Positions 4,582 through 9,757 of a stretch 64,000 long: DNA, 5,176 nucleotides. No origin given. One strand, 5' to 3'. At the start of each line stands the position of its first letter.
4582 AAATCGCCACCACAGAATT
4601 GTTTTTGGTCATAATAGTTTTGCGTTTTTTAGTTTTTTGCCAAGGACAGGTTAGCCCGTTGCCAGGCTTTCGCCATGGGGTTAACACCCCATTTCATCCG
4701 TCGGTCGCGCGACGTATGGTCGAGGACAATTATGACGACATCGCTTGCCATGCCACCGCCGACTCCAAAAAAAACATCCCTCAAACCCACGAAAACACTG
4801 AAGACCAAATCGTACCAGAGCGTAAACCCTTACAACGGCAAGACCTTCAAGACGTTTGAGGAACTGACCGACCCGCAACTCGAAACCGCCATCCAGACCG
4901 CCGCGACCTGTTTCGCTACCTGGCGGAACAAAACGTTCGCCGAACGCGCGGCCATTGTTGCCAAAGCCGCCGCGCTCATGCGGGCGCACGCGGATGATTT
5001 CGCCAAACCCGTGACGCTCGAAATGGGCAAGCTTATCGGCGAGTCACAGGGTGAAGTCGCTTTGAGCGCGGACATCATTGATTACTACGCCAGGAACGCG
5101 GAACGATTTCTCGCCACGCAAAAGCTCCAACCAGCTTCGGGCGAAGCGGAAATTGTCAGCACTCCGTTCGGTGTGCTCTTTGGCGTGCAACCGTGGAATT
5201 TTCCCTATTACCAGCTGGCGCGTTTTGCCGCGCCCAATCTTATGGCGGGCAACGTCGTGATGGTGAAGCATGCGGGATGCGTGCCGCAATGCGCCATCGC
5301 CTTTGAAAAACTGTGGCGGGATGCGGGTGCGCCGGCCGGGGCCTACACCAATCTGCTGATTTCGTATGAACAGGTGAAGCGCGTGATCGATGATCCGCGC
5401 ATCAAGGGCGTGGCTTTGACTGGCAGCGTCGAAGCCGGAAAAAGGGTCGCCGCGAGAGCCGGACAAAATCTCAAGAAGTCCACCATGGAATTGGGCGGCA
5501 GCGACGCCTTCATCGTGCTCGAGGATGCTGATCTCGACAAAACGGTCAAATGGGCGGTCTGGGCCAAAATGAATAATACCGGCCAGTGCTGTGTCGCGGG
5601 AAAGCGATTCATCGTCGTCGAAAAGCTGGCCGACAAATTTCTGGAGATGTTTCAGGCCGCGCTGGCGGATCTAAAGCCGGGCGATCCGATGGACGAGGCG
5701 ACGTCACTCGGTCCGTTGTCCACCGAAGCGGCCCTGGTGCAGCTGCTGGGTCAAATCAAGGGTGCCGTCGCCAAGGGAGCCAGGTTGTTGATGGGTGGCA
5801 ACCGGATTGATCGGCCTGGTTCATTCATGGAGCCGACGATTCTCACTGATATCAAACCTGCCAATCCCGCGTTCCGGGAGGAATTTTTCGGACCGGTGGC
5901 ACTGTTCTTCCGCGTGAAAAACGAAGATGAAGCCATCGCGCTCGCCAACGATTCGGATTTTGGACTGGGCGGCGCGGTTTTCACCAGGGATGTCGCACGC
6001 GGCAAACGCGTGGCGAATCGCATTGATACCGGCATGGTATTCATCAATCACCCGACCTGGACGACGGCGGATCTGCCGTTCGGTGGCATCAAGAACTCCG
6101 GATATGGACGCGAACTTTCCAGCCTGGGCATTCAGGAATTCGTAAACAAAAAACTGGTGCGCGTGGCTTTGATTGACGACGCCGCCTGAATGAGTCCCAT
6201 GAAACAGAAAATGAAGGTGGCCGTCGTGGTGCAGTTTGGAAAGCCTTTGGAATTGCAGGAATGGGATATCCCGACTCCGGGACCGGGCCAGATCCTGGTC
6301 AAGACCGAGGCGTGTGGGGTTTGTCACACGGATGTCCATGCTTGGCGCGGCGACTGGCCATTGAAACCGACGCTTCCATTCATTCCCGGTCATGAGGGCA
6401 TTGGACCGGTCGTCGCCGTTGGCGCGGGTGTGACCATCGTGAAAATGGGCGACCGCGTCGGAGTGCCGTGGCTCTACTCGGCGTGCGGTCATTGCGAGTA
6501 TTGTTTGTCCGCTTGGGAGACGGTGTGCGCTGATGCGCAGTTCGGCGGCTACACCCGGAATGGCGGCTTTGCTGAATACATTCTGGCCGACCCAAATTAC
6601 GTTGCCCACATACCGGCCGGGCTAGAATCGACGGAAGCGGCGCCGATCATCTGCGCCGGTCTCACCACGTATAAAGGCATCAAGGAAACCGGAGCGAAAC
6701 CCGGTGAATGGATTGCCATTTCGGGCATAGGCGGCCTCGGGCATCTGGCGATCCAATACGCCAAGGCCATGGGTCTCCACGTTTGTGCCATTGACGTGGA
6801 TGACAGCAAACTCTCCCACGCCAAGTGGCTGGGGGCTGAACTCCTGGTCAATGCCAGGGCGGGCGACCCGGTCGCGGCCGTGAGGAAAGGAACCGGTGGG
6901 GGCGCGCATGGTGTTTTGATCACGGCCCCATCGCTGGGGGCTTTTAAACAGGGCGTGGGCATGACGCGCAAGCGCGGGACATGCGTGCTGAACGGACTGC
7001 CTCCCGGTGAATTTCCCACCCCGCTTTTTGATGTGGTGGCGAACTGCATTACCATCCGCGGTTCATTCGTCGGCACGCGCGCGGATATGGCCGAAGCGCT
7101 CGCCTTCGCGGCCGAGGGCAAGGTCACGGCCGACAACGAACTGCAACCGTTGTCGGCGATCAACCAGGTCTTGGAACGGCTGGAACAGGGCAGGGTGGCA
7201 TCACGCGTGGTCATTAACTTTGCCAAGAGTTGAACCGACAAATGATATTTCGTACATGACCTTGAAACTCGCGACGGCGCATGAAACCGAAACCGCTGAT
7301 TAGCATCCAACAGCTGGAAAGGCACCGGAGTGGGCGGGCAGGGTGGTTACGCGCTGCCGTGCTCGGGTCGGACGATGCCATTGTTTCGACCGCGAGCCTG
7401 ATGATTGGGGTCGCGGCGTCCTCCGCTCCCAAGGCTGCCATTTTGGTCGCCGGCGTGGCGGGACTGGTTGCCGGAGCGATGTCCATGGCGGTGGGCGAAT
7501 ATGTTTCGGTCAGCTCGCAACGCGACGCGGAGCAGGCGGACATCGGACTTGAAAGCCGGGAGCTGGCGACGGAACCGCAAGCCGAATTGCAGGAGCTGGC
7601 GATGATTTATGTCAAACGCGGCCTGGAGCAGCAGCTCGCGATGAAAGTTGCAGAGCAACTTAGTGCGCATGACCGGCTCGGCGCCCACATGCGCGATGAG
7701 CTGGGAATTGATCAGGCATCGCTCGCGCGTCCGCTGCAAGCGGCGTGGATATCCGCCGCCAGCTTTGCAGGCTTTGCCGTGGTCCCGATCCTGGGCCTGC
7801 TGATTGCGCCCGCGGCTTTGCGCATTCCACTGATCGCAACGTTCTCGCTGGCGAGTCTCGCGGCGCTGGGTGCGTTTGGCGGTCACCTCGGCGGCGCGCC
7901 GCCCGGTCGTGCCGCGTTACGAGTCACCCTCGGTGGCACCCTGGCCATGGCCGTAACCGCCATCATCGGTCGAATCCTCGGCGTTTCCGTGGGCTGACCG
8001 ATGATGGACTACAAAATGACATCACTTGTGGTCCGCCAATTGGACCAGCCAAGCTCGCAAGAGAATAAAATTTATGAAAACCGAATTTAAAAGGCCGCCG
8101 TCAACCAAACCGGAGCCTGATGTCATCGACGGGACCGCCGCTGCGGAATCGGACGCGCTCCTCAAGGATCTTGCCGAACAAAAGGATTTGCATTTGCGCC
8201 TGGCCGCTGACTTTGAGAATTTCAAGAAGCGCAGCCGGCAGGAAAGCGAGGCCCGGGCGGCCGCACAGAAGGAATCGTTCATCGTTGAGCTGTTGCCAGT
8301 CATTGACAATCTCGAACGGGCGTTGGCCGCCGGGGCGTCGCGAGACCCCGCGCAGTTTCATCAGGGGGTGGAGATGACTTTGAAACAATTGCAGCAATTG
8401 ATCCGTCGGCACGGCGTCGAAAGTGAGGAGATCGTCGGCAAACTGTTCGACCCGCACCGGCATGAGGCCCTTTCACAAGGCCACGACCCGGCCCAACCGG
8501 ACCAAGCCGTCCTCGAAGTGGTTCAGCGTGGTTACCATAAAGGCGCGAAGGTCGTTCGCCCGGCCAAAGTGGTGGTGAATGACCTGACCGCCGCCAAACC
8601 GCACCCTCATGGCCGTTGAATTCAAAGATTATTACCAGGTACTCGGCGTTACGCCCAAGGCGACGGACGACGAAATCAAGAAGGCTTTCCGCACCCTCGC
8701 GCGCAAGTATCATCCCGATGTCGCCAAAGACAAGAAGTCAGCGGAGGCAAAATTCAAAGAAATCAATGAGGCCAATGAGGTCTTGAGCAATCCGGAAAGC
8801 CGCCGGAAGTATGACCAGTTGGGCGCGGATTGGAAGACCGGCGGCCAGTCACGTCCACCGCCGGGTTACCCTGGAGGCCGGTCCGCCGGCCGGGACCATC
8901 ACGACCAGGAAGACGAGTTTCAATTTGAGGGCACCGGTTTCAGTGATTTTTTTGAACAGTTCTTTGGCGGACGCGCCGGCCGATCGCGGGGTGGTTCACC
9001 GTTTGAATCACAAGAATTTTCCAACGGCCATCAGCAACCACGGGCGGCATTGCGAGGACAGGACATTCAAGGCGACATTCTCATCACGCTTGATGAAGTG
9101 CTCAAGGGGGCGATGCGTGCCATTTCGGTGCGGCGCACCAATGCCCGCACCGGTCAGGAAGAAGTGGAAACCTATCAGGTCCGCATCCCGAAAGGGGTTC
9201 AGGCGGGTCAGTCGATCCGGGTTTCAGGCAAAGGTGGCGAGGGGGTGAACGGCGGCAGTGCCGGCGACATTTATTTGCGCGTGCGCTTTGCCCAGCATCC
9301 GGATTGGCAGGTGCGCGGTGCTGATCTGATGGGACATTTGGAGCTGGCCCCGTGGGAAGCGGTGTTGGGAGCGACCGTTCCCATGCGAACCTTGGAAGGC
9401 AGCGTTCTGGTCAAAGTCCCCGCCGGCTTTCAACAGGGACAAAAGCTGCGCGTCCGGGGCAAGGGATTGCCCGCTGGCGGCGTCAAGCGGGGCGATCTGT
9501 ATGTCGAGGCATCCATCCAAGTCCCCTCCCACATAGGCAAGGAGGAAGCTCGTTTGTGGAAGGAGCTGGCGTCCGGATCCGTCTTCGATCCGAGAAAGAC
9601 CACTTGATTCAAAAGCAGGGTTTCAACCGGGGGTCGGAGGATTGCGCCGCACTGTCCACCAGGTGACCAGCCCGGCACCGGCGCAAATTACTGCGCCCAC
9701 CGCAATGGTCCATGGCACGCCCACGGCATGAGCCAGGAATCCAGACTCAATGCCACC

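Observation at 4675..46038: Orientation-locked dyad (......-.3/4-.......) exactly 22 nt upstream of a position-matched hexamer, eight times: candidate regulon promoter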

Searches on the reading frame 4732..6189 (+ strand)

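Call 6: search_protein_families(library=pfam, proteins=[window:4732-6189:+])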
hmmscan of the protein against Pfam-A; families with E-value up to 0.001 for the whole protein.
window:4732-6189:+ (485 aa): 1 family
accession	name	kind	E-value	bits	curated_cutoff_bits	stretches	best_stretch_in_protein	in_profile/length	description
PF00171.27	Aldedh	-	1.2e-137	459.7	23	1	26-476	7-461/461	Aldehyde dehydrogenase family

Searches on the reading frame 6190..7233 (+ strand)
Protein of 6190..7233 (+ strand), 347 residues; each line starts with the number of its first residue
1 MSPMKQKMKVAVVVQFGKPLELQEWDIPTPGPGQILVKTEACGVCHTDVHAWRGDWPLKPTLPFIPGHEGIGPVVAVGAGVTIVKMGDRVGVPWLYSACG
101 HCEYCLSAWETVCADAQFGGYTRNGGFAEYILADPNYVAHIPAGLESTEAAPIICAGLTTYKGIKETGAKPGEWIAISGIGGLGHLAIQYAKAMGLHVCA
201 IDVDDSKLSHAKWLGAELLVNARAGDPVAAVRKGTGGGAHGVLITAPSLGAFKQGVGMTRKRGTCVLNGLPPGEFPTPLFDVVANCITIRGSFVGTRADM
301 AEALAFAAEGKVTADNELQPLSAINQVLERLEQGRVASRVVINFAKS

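Call 6: search_protein_families(library=pfam, proteins=[window:6190-7233:+])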
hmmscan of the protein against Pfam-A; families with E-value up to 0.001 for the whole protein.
window:6190-7233:+ (347 aa): 2 families
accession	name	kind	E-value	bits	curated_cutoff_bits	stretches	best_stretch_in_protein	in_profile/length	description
PF08240.17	ADH_N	-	4.1e-30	104.5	23.5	1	31-142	1-103/104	Alcohol dehydrogenase GroES-like domain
PF00107.32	ADH_zinc_N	-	1.2e-27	96.9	31.8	1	182-308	1-128/129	Zinc-binding dehydrogenase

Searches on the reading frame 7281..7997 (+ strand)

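Call 6: search_protein_families(library=pfam, proteins=[window:7281-7997:+])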
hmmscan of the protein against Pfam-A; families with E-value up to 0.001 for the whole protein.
window:7281-7997:+ (238 aa): 1 family
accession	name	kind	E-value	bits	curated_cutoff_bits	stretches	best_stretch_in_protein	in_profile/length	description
PF01988.24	VIT1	-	1.6e-60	205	28.1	1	23-231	1-214/214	VIT family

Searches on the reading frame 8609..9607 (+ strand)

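Call 6: search_protein_families(library=pfam, proteins=[window:8609-9607:+])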
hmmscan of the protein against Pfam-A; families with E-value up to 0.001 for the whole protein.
window:8609-9607:+ (332 aa): 2 families
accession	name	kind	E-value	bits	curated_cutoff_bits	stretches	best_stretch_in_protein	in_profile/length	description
PF01556.23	DnaJ_C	-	2.4e-40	138.5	26.6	1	155-306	3-152/152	DnaJ C terminal domain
PF00226.36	DnaJ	-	1e-26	93.2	27.8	1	7-69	1-63/63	DnaJ domain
